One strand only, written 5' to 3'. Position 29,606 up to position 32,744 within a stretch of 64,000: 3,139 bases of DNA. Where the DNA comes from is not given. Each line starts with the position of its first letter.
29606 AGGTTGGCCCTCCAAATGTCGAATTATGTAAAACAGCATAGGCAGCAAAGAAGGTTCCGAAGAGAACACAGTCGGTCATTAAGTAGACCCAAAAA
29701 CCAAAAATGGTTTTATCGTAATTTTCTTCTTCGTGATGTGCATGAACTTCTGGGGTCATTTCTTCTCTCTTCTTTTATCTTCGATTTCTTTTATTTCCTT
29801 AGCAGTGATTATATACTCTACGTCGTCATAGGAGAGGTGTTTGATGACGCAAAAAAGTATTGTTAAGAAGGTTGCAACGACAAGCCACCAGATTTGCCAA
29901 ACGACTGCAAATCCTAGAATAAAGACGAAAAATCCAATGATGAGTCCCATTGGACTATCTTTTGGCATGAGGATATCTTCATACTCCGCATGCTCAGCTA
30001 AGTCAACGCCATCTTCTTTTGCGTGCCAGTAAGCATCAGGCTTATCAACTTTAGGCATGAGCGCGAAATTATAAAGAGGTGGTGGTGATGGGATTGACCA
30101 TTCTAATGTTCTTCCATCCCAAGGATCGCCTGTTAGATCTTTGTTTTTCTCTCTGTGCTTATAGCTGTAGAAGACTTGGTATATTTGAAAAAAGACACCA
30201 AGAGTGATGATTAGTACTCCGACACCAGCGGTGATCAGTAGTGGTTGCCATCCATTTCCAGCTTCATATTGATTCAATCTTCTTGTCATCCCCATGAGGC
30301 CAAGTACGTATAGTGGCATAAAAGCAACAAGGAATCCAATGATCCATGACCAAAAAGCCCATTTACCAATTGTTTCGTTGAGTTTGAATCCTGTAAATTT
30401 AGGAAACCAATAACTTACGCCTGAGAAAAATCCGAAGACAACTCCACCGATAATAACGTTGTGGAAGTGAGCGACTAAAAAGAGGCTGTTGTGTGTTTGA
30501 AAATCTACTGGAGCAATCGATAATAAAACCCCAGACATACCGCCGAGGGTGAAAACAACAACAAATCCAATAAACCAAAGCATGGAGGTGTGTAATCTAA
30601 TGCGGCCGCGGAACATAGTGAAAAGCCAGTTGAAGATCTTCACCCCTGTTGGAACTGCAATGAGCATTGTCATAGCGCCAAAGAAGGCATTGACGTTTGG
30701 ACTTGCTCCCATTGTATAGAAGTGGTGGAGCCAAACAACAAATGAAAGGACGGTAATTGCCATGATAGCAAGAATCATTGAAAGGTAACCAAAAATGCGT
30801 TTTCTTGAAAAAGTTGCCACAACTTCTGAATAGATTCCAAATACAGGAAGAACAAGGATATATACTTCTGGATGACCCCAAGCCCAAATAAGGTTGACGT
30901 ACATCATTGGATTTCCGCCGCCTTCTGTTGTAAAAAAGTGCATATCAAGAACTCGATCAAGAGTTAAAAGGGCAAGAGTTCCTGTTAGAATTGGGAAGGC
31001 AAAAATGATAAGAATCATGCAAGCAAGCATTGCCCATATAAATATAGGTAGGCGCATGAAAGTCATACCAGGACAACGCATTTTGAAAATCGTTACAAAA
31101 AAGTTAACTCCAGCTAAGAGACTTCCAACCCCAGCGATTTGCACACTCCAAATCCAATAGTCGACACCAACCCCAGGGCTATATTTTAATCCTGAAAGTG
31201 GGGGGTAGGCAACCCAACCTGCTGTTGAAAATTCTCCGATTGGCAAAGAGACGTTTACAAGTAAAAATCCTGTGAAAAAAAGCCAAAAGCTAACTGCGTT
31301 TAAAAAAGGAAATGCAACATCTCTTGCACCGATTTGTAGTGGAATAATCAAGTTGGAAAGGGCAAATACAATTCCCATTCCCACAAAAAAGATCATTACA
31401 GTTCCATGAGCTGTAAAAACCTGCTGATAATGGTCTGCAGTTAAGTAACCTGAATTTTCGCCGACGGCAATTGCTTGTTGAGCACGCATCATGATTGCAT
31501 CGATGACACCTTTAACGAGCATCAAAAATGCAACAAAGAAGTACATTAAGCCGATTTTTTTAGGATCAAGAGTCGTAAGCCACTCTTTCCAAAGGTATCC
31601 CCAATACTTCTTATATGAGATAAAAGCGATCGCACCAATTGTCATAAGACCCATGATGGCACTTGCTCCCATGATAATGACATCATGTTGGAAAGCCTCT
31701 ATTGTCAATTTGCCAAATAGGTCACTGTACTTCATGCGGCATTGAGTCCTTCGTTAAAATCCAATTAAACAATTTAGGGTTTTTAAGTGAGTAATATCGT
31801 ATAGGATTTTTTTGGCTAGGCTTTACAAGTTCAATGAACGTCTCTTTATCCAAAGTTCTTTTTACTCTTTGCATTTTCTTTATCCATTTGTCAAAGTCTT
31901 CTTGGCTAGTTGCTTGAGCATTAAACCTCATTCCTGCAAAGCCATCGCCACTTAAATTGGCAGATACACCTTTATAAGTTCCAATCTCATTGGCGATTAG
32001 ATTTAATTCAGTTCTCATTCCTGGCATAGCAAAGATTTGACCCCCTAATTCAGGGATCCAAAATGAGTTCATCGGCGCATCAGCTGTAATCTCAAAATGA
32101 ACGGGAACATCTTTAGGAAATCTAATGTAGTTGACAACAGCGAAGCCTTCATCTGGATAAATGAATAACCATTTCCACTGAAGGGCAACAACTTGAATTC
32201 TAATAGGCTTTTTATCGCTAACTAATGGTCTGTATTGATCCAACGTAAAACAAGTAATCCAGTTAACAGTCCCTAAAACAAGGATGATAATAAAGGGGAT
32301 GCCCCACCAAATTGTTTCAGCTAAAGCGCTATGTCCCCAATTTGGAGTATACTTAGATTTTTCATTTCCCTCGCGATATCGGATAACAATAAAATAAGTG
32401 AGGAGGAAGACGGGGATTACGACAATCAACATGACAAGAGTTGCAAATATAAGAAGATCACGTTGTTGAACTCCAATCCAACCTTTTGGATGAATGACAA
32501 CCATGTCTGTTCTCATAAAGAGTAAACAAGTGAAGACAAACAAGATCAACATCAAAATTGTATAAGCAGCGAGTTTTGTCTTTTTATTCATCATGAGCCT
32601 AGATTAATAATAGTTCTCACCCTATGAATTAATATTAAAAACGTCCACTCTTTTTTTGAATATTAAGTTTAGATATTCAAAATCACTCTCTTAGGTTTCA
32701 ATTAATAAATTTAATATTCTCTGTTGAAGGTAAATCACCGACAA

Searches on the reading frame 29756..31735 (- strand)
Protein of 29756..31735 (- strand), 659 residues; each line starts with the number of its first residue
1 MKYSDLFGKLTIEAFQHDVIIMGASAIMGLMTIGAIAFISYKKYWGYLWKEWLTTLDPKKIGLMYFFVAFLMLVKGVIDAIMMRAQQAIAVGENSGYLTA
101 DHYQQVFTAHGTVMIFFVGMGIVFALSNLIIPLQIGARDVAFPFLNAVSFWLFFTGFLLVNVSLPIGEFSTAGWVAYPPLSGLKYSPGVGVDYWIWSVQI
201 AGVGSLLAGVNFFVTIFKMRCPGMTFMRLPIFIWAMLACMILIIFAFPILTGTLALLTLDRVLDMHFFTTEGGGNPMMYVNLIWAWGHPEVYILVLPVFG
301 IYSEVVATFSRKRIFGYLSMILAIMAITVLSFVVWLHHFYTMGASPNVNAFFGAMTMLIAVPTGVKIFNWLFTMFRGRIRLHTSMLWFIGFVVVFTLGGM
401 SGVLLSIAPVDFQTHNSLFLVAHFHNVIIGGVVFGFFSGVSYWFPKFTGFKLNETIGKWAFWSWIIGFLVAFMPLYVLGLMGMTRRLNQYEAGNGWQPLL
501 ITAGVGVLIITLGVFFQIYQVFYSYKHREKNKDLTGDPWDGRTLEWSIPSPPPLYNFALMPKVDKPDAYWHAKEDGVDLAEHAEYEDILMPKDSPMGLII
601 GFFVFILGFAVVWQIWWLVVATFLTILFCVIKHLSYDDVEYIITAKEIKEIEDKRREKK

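Call 59: search_protein_families(library=ncbifam, proteins=[window:29756-31735:-], max_evalue=0.00001)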
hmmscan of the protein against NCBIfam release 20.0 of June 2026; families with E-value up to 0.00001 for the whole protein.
window:29756-31735:- (659 aa): 6 families
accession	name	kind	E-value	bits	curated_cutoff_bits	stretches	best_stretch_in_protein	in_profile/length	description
TIGR02843.1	CyoB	equivalog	0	1041.1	1020.35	1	7-652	1-646/646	cytochrome o ubiquinol oxidase subunit I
NF011592.0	PRK15017.1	equivalog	7.5e-276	917.1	1271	1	6-655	1-650/663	cytochrome o ubiquinol oxidase subunit I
TIGR02882.1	QoxB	equivalog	1.8e-244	813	1015.5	1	16-654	8-642/643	cytochrome aa3 quinol oxidase subunit I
TIGR02891.1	CtaD_CoxA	equivalog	3e-175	583.7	670.75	1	52-563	1-504/504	cytochrome c oxidase subunit I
NF050116.1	cyt_aa3_Actin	exception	3.7e-156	521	880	1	51-564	1-508/522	aa3-type cytochrome oxidase subunit I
NF041075.1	quin_ox_SoxB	equivalog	3.7e-18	65.8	700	1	80-491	15-422/468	proton pump complex quinol oxidase subunit SoxB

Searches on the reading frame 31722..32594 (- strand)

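Call 59: search_protein_families(library=ncbifam, proteins=[window:31722-32594:-], max_evalue=0.00001)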
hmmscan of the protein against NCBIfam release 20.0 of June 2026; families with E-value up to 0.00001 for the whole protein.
window:31722-32594:- (290 aa): 5 families
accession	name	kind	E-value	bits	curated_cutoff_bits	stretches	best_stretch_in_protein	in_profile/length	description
NF007816.0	PRK10525.1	equivalog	8.1e-99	330.7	511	1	13-282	10-280/318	cytochrome o ubiquinol oxidase subunit II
TIGR01433.1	CyoA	equivalog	1.5e-87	292.8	266.2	1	22-241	6-225/226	ubiquinol oxidase subunit II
TIGR01432.1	QOXA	equivalog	7.4e-59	198.8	240.95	1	17-242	2-227/227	cytochrome aa3 quinol oxidase subunit II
TIGR02866.1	CoxB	equivalog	9.3e-39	133.1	147.7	1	46-238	11-201/202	cytochrome c oxidase subunit II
NF050117.1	aa3_CtaC_Actin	exception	2e-20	73.1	250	1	44-239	37-243/244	aa3-type cytochrome oxidase subunit II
